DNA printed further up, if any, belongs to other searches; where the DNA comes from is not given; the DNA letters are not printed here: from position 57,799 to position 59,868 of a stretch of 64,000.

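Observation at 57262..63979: Candidate undescribed system: XRE / beta-CASP nuclease / WYL regulator / unknowns / split FtsK-like proteins / Nudix cluster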

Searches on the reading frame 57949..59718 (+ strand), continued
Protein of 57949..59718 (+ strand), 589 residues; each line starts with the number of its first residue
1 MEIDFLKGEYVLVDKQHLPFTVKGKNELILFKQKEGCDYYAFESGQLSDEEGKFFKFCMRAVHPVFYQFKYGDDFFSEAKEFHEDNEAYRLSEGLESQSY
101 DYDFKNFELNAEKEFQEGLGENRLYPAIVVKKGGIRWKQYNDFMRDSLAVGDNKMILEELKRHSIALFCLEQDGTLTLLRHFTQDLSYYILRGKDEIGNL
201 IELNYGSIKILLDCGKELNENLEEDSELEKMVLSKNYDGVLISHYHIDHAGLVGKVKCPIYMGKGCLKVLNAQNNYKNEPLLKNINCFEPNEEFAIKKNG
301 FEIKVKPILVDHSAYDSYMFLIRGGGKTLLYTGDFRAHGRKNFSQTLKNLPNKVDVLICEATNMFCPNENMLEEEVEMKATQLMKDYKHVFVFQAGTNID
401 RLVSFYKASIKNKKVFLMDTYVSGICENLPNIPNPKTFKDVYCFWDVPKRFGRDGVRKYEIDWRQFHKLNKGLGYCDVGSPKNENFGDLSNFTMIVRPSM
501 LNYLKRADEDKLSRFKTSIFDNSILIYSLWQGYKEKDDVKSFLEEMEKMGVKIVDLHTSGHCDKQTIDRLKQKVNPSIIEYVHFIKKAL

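Call 95: get_annotated_region(hit=H35, flank=4000)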
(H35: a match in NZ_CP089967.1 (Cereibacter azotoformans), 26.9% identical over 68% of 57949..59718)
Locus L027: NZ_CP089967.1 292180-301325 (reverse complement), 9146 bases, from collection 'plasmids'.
description: Cereibacter azotoformans strain ORIO plasmid pORIO1, complete sequence
organism: Cereibacter azotoformans (NCBI taxid 43057)
taxonomy: Bacteria; Pseudomonadota; Alphaproteobacteria; Rhodobacterales; Paracoccaceae; Cereibacter; Cereibacter azotoformans
host: -; source: Owen's River; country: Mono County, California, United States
typing (MOB-suite, as given by PLSDB): non-mobilizable; replicon rep_cluster_252
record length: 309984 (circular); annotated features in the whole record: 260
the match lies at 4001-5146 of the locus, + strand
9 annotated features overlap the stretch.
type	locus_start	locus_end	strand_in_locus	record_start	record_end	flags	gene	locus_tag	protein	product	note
CDS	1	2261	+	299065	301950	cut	-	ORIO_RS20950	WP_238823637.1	Tn3 family transposase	-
CDS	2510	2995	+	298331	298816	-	-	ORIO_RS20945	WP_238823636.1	hypothetical protein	-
CDS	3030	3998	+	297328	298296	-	-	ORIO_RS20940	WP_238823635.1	hypothetical protein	-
CDS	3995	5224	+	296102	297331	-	-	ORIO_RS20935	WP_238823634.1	MBL fold metallo-hydrolase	-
CDS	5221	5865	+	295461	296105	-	-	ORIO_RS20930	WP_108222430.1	metallophosphoesterase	-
CDS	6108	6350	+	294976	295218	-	-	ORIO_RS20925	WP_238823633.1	hypothetical protein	-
CDS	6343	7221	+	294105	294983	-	-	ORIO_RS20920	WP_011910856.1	TniB family NTP-binding protein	-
CDS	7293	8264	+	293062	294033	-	-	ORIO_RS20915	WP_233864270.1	TniQ family protein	-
CDS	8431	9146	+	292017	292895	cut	-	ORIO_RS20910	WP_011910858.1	DUF1403 family protein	-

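Call 96: search_protein_families(library=pfam, proteins=[L025:2973-3998:+, L027:3030-3998:+, L026:5364-6326:+, L025:5290-6201:+, L021:4118-4951:+, L026:3612-4088:+, L023:4546-4941:+, L023:6856-7812:+, L027:2510-2995:+, L021:3071-4105:+], max_evalue=0.01)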
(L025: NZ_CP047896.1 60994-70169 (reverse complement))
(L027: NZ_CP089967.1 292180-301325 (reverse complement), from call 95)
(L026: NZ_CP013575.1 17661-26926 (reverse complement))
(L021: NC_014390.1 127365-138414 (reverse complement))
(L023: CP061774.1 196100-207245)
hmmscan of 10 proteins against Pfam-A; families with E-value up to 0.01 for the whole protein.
L025:2973-3998:+ (341 aa): 0 families

L027:3030-3998:+ (322 aa): 0 families

L026:5364-6326:+ (320 aa): 0 families

L025:5290-6201:+ (303 aa): 0 families

L021:4118-4951:+ (277 aa): 0 families

L026:3612-4088:+ (158 aa): 0 families

L023:4546-4941:+ (131 aa): 0 families

L023:6856-7812:+ (318 aa): 0 families

L027:2510-2995:+ (161 aa): 0 families

L021:3071-4105:+ (344 aa): 3 families
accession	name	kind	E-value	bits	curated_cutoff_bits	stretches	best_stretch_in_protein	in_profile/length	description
PF13280.12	WYL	-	1.9e-12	47.4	21.8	1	157-230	3-70/70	WYL domain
PF25583.1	WCX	-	5.8e-07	30.2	23.9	1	266-334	3-70/76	WCX domain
PF08279.18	HTH_11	-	0.0061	16.9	25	0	63-86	28-51/55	HTH domain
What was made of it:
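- Tried and rejected: The unannotated neighbours of plasmid MBLs have no Pfam domain (call 96).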
